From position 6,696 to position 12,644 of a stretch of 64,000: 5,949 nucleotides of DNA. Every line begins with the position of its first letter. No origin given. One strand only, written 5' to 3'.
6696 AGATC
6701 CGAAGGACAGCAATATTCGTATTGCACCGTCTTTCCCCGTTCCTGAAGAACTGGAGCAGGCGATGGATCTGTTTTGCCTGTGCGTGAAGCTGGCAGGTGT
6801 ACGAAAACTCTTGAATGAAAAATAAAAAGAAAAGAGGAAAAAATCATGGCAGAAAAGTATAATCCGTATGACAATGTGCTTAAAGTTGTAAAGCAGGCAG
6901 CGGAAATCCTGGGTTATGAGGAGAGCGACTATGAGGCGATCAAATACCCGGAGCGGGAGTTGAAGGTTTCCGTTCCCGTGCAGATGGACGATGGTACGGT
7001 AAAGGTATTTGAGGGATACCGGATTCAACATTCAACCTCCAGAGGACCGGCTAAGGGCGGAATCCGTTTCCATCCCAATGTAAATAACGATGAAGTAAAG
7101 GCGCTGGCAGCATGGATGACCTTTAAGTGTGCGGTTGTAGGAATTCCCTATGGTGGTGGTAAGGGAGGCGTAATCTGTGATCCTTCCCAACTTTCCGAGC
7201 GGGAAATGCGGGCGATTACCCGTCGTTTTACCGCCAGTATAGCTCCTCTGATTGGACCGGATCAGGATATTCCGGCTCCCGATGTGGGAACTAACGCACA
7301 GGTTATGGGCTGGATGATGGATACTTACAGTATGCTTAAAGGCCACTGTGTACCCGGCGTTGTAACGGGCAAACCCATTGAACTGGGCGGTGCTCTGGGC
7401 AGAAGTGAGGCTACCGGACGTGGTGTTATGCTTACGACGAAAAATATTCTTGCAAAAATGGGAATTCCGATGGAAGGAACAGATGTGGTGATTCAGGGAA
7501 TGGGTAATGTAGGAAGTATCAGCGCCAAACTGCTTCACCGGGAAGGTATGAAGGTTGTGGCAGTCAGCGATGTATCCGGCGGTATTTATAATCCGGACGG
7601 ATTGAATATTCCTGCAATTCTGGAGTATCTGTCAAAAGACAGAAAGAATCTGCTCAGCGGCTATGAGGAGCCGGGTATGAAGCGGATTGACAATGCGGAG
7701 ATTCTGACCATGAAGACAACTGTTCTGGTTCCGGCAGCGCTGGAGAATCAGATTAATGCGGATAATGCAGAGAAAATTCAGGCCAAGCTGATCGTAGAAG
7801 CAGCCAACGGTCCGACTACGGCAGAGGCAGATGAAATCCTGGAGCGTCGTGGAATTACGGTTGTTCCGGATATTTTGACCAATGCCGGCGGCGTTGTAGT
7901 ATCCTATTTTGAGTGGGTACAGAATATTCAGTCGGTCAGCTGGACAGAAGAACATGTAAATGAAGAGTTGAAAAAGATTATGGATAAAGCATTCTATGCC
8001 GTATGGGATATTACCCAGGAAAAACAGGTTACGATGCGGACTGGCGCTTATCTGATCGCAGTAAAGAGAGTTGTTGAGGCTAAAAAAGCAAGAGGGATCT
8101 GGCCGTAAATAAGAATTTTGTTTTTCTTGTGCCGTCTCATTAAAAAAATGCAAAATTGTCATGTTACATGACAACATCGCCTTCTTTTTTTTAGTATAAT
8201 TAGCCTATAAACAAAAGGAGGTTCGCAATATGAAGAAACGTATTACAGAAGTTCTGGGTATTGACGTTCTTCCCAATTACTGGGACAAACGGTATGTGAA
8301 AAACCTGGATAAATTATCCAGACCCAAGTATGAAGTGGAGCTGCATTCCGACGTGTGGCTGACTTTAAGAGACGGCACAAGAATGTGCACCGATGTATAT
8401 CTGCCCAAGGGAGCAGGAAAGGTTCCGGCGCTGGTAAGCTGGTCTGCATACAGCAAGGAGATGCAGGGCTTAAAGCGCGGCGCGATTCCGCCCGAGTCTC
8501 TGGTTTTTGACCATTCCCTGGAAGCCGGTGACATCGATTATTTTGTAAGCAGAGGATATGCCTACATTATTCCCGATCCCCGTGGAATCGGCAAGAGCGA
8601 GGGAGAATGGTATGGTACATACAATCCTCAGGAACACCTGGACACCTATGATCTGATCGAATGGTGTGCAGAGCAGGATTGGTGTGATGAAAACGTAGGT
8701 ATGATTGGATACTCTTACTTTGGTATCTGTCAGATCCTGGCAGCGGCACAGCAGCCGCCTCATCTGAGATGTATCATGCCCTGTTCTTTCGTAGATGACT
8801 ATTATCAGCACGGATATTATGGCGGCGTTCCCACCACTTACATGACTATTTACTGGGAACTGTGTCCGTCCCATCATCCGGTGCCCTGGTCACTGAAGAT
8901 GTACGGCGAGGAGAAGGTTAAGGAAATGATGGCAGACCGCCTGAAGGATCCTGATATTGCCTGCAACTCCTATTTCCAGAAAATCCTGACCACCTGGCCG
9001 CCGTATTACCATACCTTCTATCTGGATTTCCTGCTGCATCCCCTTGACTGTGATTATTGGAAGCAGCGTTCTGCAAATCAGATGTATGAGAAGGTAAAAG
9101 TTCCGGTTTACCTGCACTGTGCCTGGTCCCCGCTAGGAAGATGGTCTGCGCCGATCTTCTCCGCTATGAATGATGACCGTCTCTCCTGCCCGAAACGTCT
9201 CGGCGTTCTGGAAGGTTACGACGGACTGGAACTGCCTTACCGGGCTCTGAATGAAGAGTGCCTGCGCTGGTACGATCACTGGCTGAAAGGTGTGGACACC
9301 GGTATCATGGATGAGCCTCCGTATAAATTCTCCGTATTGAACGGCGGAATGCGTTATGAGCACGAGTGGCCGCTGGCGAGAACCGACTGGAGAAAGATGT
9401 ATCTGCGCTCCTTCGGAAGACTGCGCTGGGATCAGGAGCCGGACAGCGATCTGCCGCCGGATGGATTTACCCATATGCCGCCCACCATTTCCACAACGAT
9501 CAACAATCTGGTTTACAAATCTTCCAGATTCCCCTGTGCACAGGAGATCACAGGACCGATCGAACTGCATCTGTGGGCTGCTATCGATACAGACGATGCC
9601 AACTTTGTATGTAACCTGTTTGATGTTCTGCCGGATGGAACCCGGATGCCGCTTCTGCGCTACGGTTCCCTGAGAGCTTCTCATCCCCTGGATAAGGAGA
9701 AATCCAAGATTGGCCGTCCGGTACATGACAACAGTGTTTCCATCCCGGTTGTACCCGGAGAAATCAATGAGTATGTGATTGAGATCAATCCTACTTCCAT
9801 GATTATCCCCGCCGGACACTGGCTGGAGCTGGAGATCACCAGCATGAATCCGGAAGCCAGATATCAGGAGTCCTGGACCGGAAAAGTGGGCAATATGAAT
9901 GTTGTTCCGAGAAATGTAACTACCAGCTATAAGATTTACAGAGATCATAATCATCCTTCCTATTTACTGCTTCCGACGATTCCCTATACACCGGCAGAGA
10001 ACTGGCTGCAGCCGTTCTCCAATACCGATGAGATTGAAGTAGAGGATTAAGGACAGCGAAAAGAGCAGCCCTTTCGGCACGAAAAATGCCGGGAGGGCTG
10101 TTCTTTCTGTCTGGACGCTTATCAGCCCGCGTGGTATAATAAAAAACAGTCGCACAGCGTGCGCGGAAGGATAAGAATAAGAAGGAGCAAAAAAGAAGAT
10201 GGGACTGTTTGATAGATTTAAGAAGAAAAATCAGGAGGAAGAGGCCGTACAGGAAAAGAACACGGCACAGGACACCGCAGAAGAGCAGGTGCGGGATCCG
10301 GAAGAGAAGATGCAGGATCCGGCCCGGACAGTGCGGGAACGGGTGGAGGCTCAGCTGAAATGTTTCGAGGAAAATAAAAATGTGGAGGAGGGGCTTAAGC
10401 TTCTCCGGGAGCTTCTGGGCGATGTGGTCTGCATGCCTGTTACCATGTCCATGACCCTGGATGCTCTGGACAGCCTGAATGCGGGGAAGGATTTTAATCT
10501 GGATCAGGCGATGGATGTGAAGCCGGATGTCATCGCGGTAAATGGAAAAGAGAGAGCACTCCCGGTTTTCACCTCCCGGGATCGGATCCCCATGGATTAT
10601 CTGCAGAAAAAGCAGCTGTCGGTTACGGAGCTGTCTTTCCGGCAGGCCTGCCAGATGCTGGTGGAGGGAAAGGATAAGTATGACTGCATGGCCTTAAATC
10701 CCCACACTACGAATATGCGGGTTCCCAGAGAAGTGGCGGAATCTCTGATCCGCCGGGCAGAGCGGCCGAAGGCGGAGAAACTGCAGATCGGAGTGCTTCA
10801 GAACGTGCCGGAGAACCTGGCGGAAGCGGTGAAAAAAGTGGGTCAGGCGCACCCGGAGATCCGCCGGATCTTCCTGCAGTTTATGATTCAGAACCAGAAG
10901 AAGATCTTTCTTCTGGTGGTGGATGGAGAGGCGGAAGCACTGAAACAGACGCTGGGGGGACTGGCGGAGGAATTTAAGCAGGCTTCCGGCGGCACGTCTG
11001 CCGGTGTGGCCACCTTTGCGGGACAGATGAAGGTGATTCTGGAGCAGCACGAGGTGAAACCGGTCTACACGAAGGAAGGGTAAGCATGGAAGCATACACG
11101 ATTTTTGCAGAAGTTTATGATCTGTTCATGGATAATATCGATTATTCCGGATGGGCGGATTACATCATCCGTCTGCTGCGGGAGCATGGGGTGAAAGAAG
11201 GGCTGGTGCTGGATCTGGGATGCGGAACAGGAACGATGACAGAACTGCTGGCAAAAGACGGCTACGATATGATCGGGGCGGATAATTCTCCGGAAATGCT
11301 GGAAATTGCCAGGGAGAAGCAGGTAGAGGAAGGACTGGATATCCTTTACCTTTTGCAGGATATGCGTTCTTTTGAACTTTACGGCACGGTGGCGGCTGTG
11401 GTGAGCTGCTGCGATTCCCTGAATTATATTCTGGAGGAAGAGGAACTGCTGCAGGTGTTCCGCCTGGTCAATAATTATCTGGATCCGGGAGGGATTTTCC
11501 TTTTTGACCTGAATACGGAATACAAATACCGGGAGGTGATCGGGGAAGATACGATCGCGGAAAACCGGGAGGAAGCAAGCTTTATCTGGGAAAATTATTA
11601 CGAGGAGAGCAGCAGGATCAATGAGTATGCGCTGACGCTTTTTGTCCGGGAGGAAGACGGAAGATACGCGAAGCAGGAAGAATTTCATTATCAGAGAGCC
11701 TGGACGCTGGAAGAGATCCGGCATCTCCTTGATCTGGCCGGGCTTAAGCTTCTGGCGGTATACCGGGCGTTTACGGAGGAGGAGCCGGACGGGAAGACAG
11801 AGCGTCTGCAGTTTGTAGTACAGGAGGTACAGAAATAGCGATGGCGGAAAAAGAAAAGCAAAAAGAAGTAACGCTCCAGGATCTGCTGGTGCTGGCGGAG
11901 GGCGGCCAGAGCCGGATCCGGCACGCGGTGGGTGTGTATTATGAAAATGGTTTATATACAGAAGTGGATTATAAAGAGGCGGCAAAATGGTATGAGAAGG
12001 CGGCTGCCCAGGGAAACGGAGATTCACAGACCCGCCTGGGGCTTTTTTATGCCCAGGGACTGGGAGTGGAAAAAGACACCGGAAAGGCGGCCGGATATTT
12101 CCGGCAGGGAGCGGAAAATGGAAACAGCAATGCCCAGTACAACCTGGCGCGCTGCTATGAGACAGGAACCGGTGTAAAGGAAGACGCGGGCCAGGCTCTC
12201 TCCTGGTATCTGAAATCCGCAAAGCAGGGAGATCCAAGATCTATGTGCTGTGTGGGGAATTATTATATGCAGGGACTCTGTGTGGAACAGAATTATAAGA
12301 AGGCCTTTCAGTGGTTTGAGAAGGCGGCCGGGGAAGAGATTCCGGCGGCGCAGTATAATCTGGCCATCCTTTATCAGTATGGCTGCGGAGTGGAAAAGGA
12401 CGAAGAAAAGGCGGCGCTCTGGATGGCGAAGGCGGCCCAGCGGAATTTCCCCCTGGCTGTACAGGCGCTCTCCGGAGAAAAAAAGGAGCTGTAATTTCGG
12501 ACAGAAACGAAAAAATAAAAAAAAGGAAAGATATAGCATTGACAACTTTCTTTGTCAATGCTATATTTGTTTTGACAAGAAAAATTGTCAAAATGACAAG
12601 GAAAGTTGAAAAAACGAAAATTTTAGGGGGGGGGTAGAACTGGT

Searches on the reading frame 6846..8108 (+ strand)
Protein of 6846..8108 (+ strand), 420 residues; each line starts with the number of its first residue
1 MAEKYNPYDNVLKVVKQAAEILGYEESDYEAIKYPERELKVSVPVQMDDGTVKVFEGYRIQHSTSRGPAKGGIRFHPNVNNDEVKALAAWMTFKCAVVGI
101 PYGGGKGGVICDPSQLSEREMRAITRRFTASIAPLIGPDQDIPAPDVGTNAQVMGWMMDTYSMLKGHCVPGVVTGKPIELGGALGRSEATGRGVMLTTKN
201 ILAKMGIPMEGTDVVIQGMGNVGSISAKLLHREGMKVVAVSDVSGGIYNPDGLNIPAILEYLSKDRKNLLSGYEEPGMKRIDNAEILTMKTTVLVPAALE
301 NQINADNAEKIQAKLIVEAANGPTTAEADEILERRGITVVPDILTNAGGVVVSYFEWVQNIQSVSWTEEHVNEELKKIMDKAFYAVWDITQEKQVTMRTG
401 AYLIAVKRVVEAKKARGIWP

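Call 60: search_protein_families(library=pfam, proteins=[window:6846-8108:+], max_evalue=0.00001)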
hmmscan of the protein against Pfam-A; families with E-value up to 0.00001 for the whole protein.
window:6846-8108:+ (420 aa): 2 families
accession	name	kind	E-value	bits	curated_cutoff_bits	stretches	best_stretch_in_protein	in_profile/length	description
PF00208.27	ELFV_dehydrog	-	3e-85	286.2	23.4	1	181-417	1-241/241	Glutamate/Leucine/Phenylalanine/Valine dehydrogenase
PF02812.23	ELFV_dehydrog_N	-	1.6e-61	206.1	25.3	1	35-162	1-128/129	Glu/Leu/Phe/Val dehydrogenase, dimerisation domain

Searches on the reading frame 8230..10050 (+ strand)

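Call 60: search_protein_families(library=pfam, proteins=[window:8230-10050:+], max_evalue=0.00001)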
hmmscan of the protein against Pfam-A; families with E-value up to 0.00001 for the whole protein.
window:8230-10050:+ (606 aa): 3 families
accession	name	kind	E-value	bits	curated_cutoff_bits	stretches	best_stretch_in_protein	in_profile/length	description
PF02129.25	Peptidase_S15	-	4.4e-43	148.3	23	1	48-299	1-231/262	X-Pro dipeptidyl-peptidase (S15 family)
PF08530.16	PepX_C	-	2.2e-24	87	22.5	1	358-579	2-216/217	X-Pro dipeptidyl-peptidase C-terminal non-catalytic domain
PF00326.27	Peptidase_S9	-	6.2e-07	29.6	22.6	1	102-190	7-100/213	Prolyl oligopeptidase family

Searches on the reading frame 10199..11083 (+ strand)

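Call 60: search_protein_families(library=pfam, proteins=[window:10199-11083:+], max_evalue=0.00001)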
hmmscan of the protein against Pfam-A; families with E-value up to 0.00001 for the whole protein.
window:10199-11083:+ (294 aa): 2 families
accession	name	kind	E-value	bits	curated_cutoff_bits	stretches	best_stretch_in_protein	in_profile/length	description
PF07179.17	SseB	-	4.7e-11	43.4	21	1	50-178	2-120/124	SseB protein N-terminal domain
PF14581.11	SseB_C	-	1.6e-07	31.8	22.5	1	192-261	4-76/106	SseB protein C-terminal domain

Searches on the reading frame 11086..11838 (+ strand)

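Call 60: search_protein_families(library=pfam, proteins=[window:11086-11838:+], max_evalue=0.00001)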
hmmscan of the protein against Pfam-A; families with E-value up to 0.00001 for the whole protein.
window:11086-11838:+ (250 aa): 6 families
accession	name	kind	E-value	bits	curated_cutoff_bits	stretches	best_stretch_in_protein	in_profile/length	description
PF13649.12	Methyltransf_25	-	4.9e-19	69.2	27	1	41-136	1-97/97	Methyltransferase domain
PF08241.18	Methyltransf_11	-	1.9e-14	54.5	21.2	1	42-140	1-95/95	Methyltransferase domain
PF13489.12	Methyltransf_23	-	9.7e-12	45.4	27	1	22-223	8-162/164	Methyltransferase domain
PF13847.12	Methyltransf_31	-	4.7e-11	43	27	1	41-144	7-113/145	Methyltransferase domain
PF08242.18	Methyltransf_12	-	2.6e-10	41.3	30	1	42-138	1-98/98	Methyltransferase domain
PF05401.17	NodS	-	8.3e-07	29.5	24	1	27-141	34-145/201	Nodulation protein S (NodS)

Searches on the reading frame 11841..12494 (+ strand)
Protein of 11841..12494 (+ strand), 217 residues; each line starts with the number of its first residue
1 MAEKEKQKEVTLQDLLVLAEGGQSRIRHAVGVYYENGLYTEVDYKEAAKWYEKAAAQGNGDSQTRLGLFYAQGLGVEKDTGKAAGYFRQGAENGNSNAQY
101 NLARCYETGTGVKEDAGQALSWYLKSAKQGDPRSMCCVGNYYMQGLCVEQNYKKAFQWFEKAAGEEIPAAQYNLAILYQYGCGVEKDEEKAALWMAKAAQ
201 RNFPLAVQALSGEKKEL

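Call 60: search_protein_families(library=pfam, proteins=[window:11841-12494:+], max_evalue=0.00001)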
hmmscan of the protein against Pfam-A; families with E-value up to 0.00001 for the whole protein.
window:11841-12494:+ (217 aa): 1 family
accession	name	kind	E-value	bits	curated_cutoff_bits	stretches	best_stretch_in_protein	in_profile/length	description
PF08238.18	Sel1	-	8.2e-47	156.4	30.7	5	97-131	2-36/36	Sel1 repeat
